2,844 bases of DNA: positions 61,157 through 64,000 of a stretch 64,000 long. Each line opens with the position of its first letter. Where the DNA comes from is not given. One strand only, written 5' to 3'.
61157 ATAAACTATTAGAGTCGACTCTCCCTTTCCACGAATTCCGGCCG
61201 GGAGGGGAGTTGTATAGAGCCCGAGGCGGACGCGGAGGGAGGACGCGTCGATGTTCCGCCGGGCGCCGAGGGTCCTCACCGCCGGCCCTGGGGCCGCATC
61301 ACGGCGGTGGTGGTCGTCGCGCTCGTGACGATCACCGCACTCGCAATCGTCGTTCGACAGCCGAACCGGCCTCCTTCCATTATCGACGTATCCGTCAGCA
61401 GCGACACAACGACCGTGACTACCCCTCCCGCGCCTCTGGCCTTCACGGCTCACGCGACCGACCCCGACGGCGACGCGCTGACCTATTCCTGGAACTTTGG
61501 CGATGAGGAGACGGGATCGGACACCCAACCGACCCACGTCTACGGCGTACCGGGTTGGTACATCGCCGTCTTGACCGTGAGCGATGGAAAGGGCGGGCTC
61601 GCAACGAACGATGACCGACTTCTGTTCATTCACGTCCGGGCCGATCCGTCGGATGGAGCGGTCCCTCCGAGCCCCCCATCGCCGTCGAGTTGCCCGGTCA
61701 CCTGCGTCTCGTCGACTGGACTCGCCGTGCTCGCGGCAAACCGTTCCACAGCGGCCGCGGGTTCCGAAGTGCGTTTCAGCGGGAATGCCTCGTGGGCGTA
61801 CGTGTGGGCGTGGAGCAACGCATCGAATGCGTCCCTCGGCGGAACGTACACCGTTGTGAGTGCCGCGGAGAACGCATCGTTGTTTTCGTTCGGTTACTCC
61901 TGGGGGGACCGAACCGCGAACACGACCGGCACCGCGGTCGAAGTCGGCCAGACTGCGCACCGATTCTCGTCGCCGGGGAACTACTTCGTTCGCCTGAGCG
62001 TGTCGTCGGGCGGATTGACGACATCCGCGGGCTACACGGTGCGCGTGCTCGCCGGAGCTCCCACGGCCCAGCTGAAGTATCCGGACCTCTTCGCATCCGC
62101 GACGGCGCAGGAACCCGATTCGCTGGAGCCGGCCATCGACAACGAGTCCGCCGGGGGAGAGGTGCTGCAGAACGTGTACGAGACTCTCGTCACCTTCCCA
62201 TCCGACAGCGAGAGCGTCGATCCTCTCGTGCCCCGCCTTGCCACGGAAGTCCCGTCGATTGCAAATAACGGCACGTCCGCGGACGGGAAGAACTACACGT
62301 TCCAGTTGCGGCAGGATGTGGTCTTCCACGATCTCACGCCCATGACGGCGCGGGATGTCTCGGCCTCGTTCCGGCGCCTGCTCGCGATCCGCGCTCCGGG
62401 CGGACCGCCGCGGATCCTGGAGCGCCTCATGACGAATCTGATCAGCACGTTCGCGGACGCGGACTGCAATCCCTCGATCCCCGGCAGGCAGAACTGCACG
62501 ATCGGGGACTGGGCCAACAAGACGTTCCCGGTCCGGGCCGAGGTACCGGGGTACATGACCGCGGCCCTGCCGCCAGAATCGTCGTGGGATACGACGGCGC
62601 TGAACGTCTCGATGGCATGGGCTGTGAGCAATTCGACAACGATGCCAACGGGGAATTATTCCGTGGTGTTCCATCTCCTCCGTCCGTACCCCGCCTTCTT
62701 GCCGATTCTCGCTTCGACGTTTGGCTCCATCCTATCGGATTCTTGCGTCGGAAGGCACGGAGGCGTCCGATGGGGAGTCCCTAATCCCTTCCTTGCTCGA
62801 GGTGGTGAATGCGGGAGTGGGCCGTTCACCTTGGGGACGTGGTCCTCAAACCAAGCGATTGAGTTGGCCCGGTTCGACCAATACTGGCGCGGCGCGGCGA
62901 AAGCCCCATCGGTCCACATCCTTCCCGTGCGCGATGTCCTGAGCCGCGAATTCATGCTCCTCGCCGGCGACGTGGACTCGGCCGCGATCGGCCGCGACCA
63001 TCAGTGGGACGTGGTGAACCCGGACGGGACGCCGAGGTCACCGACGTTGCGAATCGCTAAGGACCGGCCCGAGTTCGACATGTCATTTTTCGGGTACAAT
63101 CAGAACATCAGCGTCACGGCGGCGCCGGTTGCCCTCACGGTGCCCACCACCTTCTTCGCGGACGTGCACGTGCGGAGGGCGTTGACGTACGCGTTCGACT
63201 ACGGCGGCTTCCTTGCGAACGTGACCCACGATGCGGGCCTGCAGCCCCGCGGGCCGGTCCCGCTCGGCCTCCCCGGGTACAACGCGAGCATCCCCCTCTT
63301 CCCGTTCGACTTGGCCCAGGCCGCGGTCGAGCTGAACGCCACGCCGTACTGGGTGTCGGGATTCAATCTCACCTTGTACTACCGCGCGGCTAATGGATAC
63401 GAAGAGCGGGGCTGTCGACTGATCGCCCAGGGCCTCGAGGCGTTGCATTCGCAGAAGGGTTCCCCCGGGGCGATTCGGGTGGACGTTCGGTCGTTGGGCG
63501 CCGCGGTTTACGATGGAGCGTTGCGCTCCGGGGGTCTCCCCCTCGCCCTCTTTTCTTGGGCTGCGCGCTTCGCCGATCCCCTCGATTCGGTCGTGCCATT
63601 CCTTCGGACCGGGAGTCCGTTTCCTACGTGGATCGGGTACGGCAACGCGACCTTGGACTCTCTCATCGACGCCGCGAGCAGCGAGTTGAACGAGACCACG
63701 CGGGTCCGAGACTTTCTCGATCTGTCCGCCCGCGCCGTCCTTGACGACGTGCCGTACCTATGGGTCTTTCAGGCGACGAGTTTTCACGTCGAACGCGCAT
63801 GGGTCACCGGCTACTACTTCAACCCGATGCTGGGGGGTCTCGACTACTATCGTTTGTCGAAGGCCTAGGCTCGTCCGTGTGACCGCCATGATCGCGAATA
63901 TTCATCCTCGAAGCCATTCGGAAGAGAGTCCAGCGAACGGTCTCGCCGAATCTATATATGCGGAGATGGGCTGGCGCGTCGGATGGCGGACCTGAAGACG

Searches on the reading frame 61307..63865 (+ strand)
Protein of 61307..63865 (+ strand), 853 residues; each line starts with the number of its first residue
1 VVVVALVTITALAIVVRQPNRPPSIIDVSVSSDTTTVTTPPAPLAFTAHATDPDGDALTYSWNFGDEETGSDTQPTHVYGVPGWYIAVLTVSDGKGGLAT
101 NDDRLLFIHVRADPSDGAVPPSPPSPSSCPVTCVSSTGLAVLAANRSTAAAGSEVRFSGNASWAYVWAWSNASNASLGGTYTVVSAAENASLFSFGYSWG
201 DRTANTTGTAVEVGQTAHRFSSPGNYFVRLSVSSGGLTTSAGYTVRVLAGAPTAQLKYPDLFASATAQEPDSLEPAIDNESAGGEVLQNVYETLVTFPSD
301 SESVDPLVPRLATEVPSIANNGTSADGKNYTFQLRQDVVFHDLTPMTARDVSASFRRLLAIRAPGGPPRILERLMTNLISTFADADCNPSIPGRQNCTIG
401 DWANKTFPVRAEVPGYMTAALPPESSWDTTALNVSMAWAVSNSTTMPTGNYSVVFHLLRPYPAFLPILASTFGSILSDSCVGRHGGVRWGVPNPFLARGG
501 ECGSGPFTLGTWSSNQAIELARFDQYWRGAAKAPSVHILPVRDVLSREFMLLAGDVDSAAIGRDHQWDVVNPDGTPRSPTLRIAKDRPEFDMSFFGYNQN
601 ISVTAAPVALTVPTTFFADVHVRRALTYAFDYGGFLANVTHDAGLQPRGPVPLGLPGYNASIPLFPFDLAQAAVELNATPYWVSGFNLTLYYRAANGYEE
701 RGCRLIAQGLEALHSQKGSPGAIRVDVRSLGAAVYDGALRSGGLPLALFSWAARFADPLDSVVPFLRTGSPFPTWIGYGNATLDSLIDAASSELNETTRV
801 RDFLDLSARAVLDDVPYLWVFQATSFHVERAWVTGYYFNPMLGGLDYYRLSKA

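Call 18: search_protein_families(library=pfam, proteins=[window:61307-63865:+], max_evalue=0.001)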
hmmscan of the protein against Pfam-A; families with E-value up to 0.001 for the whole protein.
window:61307-63865:+ (853 aa): 3 families
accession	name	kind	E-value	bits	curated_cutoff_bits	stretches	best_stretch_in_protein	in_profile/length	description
PF00496.27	SBP_bac_5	-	3.1e-48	165.2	32.4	1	308-768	3-363/368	Bacterial extracellular solute-binding proteins, family 5 Middle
PF18911.6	PKD_4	-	1.1e-19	70.6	27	1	35-100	11-78/85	PKD domain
PF00801.26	PKD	-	2.7e-13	50.2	23.5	1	33-99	7-73/80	PKD domain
